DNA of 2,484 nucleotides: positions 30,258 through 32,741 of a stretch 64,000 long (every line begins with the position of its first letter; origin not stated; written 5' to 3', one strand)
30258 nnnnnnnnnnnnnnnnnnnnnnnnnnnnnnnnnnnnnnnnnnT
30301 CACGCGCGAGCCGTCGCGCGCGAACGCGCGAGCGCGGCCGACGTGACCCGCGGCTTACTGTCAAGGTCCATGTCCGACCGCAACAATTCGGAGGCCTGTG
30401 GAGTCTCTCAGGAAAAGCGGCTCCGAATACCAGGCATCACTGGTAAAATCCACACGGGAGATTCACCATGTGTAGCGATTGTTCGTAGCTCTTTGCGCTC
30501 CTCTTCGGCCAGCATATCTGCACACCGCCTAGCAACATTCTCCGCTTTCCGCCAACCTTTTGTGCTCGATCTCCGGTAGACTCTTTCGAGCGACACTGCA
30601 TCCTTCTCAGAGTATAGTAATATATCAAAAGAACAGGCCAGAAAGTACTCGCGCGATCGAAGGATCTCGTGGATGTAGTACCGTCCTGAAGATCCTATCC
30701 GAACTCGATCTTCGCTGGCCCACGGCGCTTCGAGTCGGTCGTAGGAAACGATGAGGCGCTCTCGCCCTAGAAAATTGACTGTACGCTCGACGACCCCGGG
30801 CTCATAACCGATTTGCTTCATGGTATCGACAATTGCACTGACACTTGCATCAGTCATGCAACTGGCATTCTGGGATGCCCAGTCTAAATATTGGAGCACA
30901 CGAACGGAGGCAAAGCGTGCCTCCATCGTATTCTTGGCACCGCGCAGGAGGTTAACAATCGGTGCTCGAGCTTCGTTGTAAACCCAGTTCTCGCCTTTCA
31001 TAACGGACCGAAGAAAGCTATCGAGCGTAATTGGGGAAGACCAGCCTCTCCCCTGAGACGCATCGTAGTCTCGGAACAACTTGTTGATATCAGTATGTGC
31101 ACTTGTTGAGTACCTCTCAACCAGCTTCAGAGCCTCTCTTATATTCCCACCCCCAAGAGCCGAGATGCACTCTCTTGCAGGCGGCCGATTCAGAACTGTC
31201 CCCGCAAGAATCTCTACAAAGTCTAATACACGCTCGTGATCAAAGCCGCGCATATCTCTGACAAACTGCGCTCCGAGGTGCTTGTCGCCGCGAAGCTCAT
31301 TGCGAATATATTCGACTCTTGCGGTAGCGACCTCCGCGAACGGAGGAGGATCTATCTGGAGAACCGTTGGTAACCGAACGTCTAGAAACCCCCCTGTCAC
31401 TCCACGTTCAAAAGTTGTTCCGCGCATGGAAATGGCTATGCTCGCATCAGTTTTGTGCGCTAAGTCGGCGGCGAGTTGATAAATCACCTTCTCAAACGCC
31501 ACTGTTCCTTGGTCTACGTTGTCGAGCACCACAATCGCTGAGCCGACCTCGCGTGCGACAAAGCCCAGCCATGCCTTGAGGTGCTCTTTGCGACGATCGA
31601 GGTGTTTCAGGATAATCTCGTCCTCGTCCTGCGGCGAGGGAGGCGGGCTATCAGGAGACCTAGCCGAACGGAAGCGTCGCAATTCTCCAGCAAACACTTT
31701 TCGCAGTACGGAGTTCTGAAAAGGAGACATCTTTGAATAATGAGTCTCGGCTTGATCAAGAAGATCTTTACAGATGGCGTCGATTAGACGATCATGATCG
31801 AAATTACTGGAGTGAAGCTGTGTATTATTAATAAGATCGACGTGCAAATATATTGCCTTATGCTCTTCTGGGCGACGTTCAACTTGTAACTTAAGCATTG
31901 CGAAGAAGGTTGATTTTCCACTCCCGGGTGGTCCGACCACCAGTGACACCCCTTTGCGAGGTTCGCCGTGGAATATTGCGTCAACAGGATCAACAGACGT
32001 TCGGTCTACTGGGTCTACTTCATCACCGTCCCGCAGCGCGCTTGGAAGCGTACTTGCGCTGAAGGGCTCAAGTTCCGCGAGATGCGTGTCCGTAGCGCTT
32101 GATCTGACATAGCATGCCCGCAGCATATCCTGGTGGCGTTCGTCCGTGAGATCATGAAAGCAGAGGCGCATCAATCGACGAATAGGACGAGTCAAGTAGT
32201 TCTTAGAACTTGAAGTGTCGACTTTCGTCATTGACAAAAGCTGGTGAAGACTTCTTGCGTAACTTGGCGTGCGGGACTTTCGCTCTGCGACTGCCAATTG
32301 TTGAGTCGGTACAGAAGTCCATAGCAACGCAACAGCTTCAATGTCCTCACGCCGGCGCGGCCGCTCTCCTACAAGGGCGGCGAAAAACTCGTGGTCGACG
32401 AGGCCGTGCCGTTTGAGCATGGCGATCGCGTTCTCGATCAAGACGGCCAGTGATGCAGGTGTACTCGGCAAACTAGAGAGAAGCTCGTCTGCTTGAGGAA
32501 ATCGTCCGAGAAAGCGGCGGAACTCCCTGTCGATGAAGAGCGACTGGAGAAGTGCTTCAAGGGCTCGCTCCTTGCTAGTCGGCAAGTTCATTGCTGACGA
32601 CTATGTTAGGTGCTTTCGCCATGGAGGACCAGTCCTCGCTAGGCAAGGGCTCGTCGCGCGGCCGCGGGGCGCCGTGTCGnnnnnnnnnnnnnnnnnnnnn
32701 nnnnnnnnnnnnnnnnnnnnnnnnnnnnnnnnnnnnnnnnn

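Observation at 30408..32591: Island gene encodes a NACHT/STAND-like P-loop NTPase with an N-terminal EAD/Death-like helical domain: candidate new single-protein antiviral system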

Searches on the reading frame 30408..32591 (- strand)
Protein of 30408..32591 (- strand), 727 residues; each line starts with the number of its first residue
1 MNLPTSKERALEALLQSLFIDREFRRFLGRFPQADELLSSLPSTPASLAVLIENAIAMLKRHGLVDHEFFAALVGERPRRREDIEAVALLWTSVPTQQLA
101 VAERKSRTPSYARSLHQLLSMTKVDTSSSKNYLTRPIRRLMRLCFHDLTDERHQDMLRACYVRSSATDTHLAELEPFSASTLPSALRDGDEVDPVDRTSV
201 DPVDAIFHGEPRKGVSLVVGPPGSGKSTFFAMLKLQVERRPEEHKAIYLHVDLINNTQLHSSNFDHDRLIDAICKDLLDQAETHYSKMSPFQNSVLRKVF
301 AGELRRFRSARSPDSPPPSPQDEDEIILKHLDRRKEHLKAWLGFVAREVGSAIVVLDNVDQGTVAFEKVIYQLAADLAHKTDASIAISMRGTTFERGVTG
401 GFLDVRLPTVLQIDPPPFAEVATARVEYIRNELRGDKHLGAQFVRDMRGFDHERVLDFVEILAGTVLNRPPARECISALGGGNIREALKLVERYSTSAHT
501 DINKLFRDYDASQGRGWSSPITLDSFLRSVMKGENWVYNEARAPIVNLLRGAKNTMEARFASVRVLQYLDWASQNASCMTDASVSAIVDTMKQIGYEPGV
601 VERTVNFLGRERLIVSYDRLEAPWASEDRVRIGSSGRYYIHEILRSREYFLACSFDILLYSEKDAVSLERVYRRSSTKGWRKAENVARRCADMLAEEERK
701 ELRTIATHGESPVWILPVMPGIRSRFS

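Call 5: search_protein_families(library=pfam, proteins=[window:30408-32591:-], max_evalue=10)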
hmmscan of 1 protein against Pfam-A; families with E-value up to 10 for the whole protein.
window:30408-32591:- (727 aa): 18 families
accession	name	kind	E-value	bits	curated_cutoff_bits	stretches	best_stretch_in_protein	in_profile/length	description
PF13191.12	AAA_16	-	7.7e-07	30.2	32.6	1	204-377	17-159/167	AAA ATPase domain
PF13401.12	AAA_22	-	2.2e-05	25.2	27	1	213-361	5-95/130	AAA domain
PF08298.17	AAA_PrkA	-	0.0032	17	25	1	208-311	80-176/358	PrkA AAA domain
PF05729.18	NACHT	-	0.0047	17.2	26.7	1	215-285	2-70/167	NACHT domain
PF13555.12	AAA_29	-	0.0065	16.6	27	1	212-233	21-43/61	P-loop containing region of AAA domain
PF13481.12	AAA_25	-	0.019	15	27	1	198-232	17-52/195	AAA domain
PF13671.12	AAA_33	-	0.032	15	27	1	216-252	2-31/143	AAA domain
PF20720.3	nSTAND3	-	0.036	14.2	27.2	1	213-249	17-51/155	Novel STAND NTPase 3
PF25199.1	nSTAND_NTPase5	-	0.042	14.1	34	1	197-243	22-70/145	Novel STAND NTPase 5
PF13604.12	AAA_30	-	0.042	14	27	1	213-239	18-44/191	AAA domain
PF06745.19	ATPase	-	0.072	12.9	26.6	1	198-229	3-35/231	KaiC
PF24389.1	ORC-CDC6-like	-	0.077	12.1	27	1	215-263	34-92/571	ORC-CDC6-like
PF13476.12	AAA_23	-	0.1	13.6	27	1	211-234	17-40/201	AAA domain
PF13086.12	AAA_11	-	0.15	12.2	27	1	206-238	10-42/257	AAA domain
PF00005.33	ABC_tran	-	0.19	12.8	25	1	217-239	15-37/137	ABC transporter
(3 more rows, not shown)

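Call 6: search_protein_families(library=padloc, proteins=[window:30408-32591:-], max_evalue=10)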
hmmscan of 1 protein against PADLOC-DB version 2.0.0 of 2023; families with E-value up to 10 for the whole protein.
window:30408-32591:- (727 aa): 4 families
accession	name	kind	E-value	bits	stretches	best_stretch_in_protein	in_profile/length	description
PDLC04140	mad8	-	4.2e-05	21.2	1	211-322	25-122/314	mads_8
PDLC04135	mad3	-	0.0036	14.9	1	213-236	22-45/374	mads_3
PDLC01515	Csx3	-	0.0084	13.7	1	217-249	10-39/183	"CAS-I,CAS-III; associated"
PDLC00915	TRIP13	-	0.023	12.1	1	211-263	61-110/302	TRIP13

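Call 7: search_protein_families(library=ncbifam, proteins=[window:30408-32591:-], max_evalue=10)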
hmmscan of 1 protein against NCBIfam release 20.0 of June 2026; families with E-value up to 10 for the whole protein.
window:30408-32591:- (727 aa): 6 families
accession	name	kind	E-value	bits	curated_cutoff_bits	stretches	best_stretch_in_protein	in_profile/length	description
NF047389.1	ATPase_Sll1717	subfamily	0.01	15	75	1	213-362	29-197/454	P-loop ATPase, Sll1717 family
NF010447.0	PRK13873.1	equivalog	0.015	13.3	1020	1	214-242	442-470/815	conjugal transfer protein TrbE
TIGR00929.1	VirB4_CagE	subfamily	0.023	12.9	643.1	1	198-239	419-463/792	VirB4 family type IV secretion/conjugal transfer ATPase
TIGR02928.1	TIGR02928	subfamily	0.11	11.3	181.3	1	217-263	44-89/366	orc1/cdc6 family replication initiation protein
TIGR01420.1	pilT_fam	subfamily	0.14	11.4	319.1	1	212-233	121-142/343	PilT/PilU family type 4a pilus ATPase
NF053860.1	DS41_1_antiphage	equivalog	0.16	10.9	370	1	212-287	37-109/448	anti-phage protein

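Call 8: find_homologous_proteins(query=window:30408-32591:-)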
Query window:30408-32591:- (727 aa): 9 proteins with E <= 0.001 among 8000 candidates.
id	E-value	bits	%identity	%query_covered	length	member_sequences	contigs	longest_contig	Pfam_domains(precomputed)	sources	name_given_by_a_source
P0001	0.0e+0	1639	100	100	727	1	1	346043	PF13401.13,PF13191.13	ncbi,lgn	-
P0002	0.0e+0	1367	84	100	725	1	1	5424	PF13191.13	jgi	-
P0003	8.5e-120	419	39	85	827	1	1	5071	PF13191.13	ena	-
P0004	3.6e-119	417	38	85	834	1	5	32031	PF13191.13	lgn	-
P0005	2.9e-112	394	38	79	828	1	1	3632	PF05729.19,PF25199.2,PF13191.13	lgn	-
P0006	4.1e-108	381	37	87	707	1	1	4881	PF13191.13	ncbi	-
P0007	9.8e-104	366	35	86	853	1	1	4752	PF25199.2,PF13191.13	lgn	-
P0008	1.4e-18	85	26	41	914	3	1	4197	PF07693.21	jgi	jgi:Cdc6-like AAA superfamily ATPase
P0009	1.6e-17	81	27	41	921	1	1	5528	PF07693.21,PF13191.13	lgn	-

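Call 9: search_solved_structures(query=window:30408-32591:-, max_evalue=10)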
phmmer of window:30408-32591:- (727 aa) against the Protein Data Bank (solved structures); distinct sequences matched with E-value up to 10: 12.
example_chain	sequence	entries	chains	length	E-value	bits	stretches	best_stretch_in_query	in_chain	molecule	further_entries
2vfx_A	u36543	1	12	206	0.088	14.4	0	326-383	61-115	MITOTIC SPINDLE ASSEMBLY CHECKPOINT PROTEIN MAD2A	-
1duj_A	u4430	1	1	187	0.11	14.1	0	651-670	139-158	SPINDLE ASSEMBLY CHECKPOINT PROTEIN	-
1klq_A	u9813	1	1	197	0.12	13.9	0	651-672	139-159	MITOTIC SPINDLE ASSEMBLY CHECKPOINT PROTEIN MAD2A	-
5khu_T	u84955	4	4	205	0.14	13.7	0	651-672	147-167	Mitotic spindle assembly checkpoint protein MAD2A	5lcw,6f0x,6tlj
2qyf_A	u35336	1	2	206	0.14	13.7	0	651-670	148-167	Mitotic spindle assembly checkpoint protein MAD2A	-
3gmh_A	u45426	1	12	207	0.14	13.7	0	651-670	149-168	Mitotic spindle assembly checkpoint protein MAD2A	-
1go4_A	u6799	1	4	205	0.15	13.6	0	651-672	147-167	Mitotic spindle assembly checkpoint protein MAD2A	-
1s2h_A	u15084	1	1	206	0.15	13.6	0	651-670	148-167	Mitotic spindle assembly checkpoint protein MAD2A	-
2v64_A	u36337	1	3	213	0.16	13.6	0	651-670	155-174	MITOTIC SPINDLE ASSEMBLY CHECKPOINT PROTEIN MAD2A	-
2v64_D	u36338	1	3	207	0.37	12.3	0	651-672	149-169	MITOTIC SPINDLE ASSEMBLY CHECKPOINT PROTEIN MAD2A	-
6c2u_A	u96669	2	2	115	0.84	11.1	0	214-239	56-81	phosphate-loop protein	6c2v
6ojx_A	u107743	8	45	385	1.4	10.4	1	210-272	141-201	Twitching motility pilus retraction ATPase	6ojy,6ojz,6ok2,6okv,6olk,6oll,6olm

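Call 10: find_encoding_contigs(protein=P0001, flank=10000, max_places=4)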
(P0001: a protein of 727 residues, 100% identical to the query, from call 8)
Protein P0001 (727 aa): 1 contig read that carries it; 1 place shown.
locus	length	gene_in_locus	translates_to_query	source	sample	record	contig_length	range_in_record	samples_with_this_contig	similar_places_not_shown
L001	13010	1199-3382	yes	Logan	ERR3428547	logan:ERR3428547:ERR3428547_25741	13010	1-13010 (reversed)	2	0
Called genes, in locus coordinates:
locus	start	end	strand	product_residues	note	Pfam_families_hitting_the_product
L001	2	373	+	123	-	?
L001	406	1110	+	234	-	PF14329:DUF4386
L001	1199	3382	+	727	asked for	PF13401:AAA_22 (faint), PF13191:AAA_16 (weak)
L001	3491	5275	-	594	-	PF00034:Cytochrom_C (faint), PF13442:Cytochrome_CBB3 (faint), PF21419:RoxA-like_Cyt-c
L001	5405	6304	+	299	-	-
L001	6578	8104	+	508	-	-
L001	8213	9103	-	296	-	PF09995:MPAB_Lcp_cat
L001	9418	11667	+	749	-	PF21419:RoxA-like_Cyt-c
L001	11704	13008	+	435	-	?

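Call 11: find_encoding_contigs(protein=P0002, flank=10000, max_places=4)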
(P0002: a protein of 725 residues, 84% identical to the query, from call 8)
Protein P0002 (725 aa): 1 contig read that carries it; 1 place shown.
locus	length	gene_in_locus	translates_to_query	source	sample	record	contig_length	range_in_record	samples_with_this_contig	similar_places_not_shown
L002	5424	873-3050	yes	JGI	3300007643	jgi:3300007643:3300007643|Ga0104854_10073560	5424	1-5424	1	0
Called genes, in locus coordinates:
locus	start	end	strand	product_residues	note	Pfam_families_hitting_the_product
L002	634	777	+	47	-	-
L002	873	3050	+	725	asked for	PF13191:AAA_16 (weak)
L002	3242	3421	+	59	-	-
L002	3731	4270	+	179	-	PF00872:Transposase_mut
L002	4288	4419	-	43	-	-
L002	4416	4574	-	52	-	-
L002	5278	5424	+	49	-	?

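Call 12: find_encoding_contigs(protein=P0004, flank=10000, max_places=5)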
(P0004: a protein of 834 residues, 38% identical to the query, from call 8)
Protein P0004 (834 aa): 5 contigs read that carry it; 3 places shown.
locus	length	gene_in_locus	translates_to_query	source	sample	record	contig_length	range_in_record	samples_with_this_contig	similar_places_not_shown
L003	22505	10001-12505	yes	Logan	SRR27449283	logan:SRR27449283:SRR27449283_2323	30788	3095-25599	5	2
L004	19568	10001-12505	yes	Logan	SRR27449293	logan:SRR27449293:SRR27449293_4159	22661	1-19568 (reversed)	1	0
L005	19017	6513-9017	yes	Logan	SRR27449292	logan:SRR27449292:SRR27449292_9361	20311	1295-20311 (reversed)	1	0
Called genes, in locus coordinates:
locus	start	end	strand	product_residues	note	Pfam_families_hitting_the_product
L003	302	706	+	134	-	-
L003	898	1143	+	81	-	-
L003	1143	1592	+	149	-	-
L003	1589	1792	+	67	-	-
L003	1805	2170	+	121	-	-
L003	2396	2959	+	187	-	-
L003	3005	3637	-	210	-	-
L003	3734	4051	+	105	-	PF13560:HTH_31 (faint), PF01381:HTH_3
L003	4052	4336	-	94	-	-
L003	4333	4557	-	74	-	-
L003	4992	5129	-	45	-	-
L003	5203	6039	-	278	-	PF04326:SLFN_AlbA_2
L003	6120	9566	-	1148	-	PF20464:MmeI_N, PF20465:MmeI_hel, PF20473:MmeI_Mtase, PF20466:MmeI_TRD (weak)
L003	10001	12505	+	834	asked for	PF13191:AAA_16 (faint)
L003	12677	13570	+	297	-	PF12224:Amidoligase_2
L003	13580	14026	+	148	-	PF06094:GGACT, PF13772:AIG2_2 (weak)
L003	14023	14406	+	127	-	PF21986:AH_C, PF06094:GGACT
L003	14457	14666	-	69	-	-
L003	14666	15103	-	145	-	-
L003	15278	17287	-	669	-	PF00078:RVT_1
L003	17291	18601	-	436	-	-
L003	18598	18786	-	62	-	-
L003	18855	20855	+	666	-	PF01555:N6_N4_Mtase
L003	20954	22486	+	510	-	PF13148:DUF3987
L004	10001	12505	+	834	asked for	PF13191:AAA_16 (faint)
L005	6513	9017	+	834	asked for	PF13191:AAA_16 (faint)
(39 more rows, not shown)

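Call 13: find_encoding_contigs(protein=P0003, flank=10000, max_places=3)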
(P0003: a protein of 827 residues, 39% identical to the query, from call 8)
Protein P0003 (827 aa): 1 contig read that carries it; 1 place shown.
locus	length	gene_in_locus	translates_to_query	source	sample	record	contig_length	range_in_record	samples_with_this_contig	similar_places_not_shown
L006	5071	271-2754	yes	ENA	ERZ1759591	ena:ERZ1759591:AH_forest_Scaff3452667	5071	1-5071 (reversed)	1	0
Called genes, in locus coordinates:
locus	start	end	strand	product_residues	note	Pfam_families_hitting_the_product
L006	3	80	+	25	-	?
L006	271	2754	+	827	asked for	PF13191:AAA_16 (faint)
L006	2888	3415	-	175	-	-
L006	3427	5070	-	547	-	?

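Call 14: find_encoding_contigs(protein=P0006, flank=10000, max_places=3)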
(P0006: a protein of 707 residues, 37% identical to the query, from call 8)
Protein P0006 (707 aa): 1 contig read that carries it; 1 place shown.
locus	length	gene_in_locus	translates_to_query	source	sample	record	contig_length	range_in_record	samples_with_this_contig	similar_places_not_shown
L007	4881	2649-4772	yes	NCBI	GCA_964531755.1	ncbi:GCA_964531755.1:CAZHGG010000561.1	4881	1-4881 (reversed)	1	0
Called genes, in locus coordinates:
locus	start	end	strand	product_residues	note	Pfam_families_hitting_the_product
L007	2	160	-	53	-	?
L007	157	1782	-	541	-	-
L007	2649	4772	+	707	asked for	PF13191:AAA_16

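Call 18: search_protein_families(library=pfam, proteins=[P0003, P0004, P0005, P0007, P0008, P0009], max_evalue=0.1)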
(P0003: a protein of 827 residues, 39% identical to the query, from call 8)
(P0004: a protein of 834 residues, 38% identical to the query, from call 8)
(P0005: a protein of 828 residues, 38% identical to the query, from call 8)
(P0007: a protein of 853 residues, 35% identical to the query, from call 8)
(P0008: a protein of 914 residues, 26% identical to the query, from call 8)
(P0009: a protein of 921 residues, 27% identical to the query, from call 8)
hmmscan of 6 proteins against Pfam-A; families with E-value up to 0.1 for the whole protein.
P0003 (827 aa): 8 families
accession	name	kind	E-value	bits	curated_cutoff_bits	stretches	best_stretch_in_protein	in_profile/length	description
PF13191.12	AAA_16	-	7e-06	27.1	32.6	1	294-463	17-158/167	AAA ATPase domain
PF13555.12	AAA_29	-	0.00022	21.4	27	1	298-326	22-50/61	P-loop containing region of AAA domain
PF25199.1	nSTAND_NTPase5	-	0.00036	20.8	34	1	296-335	38-75/145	Novel STAND NTPase 5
PF01580.24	FtsK_SpoIIIE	-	0.0027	17.6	24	1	283-335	23-75/221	FtsK/SpoIIIE family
PF05729.18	NACHT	-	0.0079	16.5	26.7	1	301-360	2-63/167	NACHT domain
PF00005.33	ABC_tran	-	0.017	16.2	25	1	295-319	7-31/137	ABC transporter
PF13401.12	AAA_22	-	0.023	15.4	27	0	300-366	6-62/130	AAA domain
PF13604.12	AAA_30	-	0.059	13.5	27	0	296-348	13-61/191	AAA domain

P0004 (834 aa): 7 families
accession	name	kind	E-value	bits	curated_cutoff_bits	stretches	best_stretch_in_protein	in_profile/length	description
PF13191.12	AAA_16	-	9.2e-06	26.7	32.6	1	302-457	19-144/167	AAA ATPase domain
PF25199.1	nSTAND_NTPase5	-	0.00022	21.5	34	0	301-323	36-58/145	Novel STAND NTPase 5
PF13555.12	AAA_29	-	0.026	14.7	27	1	306-323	23-39/61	P-loop containing region of AAA domain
PF00005.33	ABC_tran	-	0.029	15.4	25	0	304-336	9-41/137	ABC transporter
PF13604.12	AAA_30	-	0.053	13.7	27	0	305-335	17-46/191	AAA domain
PF25212.1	HVO_A0114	-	0.061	13.6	27.6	0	673-721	37-84/84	HVO_A0114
PF21476.4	PF0610-like_N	-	0.083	13.6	33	0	671-701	13-40/50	PF0610-like, N-terminal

P0005 (828 aa): 16 families
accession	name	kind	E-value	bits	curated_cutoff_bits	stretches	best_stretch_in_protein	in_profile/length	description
PF13191.12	AAA_16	-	2.3e-09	38.4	32.6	1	304-475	21-161/167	AAA ATPase domain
PF25199.1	nSTAND_NTPase5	-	6.5e-06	26.5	34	1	289-351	22-82/145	Novel STAND NTPase 5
PF05729.18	NACHT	-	1.8e-05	25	26.7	1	310-378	3-69/167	NACHT domain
PF13401.12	AAA_22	-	0.0006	20.6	27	1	306-393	4-82/130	AAA domain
PF00005.33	ABC_tran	-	0.0027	18.8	25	1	306-336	10-40/137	ABC transporter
PF07693.20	KAP_NTPase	-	0.0044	16.7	20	1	305-386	18-90/293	KAP family P-loop domain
PF13604.12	AAA_30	-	0.0076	16.4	27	1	309-359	20-63/191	AAA domain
PF01637.24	ATPase_2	-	0.0089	16.3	33.2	1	301-395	14-79/225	ATPase domain predominantly from Archaea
PF13671.12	AAA_33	-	0.012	16.4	27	0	310-400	2-69/143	AAA domain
PF13555.12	AAA_29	-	0.013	15.7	27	1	307-325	23-41/61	P-loop containing region of AAA domain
PF13238.12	AAA_18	-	0.021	15.7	29.4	1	310-344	1-25/128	AAA domain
PF24883.2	NPHP3_N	-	0.021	15.5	24.8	1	304-375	16-83/164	Nephrocystin 3, N-terminal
PF00931.28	NB-ARC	-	0.041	13.6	23.5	1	308-377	19-80/248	NB-ARC domain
PF05783.17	DLIC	-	0.049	12.9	19.7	1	306-397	24-109/471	Dynein light intermediate chain (DLIC)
PF03029.23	ATP_bind_1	-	0.087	13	27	0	312-334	1-23/240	Conserved hypothetical ATP binding protein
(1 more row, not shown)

P0007 (853 aa): 10 families
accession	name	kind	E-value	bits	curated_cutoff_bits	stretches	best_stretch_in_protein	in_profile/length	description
PF13191.12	AAA_16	-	3.5e-07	31.3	32.6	1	285-460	16-159/167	AAA ATPase domain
PF25199.1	nSTAND_NTPase5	-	2.5e-05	24.6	34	1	275-327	22-76/145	Novel STAND NTPase 5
PF13588.12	HSDR_N_2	-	0.0064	17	25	0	110-136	66-92/110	Type I restriction enzyme R protein N terminus (HSDR_N)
PF13401.12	AAA_22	-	0.0067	17.2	27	0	294-444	6-95/130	AAA domain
PF00437.27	T2SSE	-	0.0074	15.4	24.9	1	276-321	125-170/370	Type II/IV secretion system protein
PF24883.2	NPHP3_N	-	0.019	15.6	24.8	0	285-326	12-55/164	Nephrocystin 3, N-terminal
PF00005.33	ABC_tran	-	0.02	15.9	25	1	291-327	9-45/137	ABC transporter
PF13555.12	AAA_29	-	0.024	14.8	27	1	291-310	21-39/61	P-loop containing region of AAA domain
PF13238.12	AAA_18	-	0.045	14.6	29.4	0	297-340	2-44/128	AAA domain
PF00503.26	G-alpha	-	0.074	12.6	48.8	0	275-339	9-71/333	G-protein alpha subunit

P0008 (914 aa): 19 families
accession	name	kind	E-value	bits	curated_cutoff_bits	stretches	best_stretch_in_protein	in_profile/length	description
PF25199.1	nSTAND_NTPase5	-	2.3e-05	24.7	34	1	303-338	35-70/145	Novel STAND NTPase 5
PF13191.12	AAA_16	-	3e-05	25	32.6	1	308-472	23-161/167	AAA ATPase domain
PF07693.20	KAP_NTPase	-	3.5e-05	23.7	20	1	308-468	19-177/293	KAP family P-loop domain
PF04313.20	HSDR_N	-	0.00034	20.9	25.1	1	72-156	125-193/198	Type I restriction enzyme R protein N terminus (HSDR_N)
PF13401.12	AAA_22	-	0.00047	20.9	27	1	309-448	5-119/130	AAA domain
PF13173.12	AAA_14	-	0.00054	20.4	27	0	309-351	2-42/129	AAA domain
PF13588.12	HSDR_N_2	-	0.0011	19.4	25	1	123-160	64-101/110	Type I restriction enzyme R protein N terminus (HSDR_N)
PF00009.33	GTP_EFTU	-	0.0022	18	26.5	0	431-551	111-151/188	Elongation factor Tu GTP binding domain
PF06745.19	ATPase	-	0.0036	17.1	26.6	1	305-334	15-44/231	KaiC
PF24883.2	NPHP3_N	-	0.0037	17.9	24.8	0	303-345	16-57/164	Nephrocystin 3, N-terminal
PF20720.3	nSTAND3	-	0.0047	17.1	27.2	0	308-352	16-57/155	Novel STAND NTPase 3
PF05729.18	NACHT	-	0.008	16.5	26.7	1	310-347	1-40/167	NACHT domain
PF00004.35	AAA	-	0.015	16.2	21.2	0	409-475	25-97/131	ATPase family associated with various cellular activities (AAA)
PF20703.3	nSTAND1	-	0.026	14.6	27.1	0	309-517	33-197/379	Novel STAND NTPase 1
PF12775.13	AAA_7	-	0.026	14.5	25.8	0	308-338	32-61/181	P-loop containing dynein motor region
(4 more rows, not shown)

P0009 (921 aa): 13 families
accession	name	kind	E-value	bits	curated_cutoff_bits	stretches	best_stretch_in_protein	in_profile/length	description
PF07693.20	KAP_NTPase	-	3.4e-08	33.5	20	1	288-436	20-168/293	KAP family P-loop domain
PF13191.12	AAA_16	-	5e-07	30.8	32.6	1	287-447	23-160/167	AAA ATPase domain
PF04313.20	HSDR_N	-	0.0003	21.2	25.1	1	56-139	123-191/198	Type I restriction enzyme R protein N terminus (HSDR_N)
PF13401.12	AAA_22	-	0.00033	21.4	27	1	290-456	7-120/130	AAA domain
PF13588.12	HSDR_N_2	-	0.0025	18.3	25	1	111-142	67-98/110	Type I restriction enzyme R protein N terminus (HSDR_N)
PF25199.1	nSTAND_NTPase5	-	0.0097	16.2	34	0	289-313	42-66/145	Novel STAND NTPase 5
PF24389.1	ORC-CDC6-like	-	0.011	15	27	0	540-566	416-444/571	ORC-CDC6-like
PF03193.22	RsgA_GTPase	-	0.019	15.2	30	0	286-312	104-130/174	RsgA GTPase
PF05729.18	NACHT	-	0.039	14.2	26.7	0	290-311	2-23/167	NACHT domain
PF20720.3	nSTAND3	-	0.05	13.7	27.2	0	290-323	19-51/155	Novel STAND NTPase 3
PF02367.23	TsaE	-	0.078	13.4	26.6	0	287-310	20-43/128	Threonylcarbamoyl adenosine biosynthesis protein TsaE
PF00004.35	AAA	-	0.089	13.7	21.2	0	393-432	32-70/131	ATPase family associated with various cellular activities (AAA)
PF13173.12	AAA_14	-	0.093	13.2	27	0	290-316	4-28/129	AAA domain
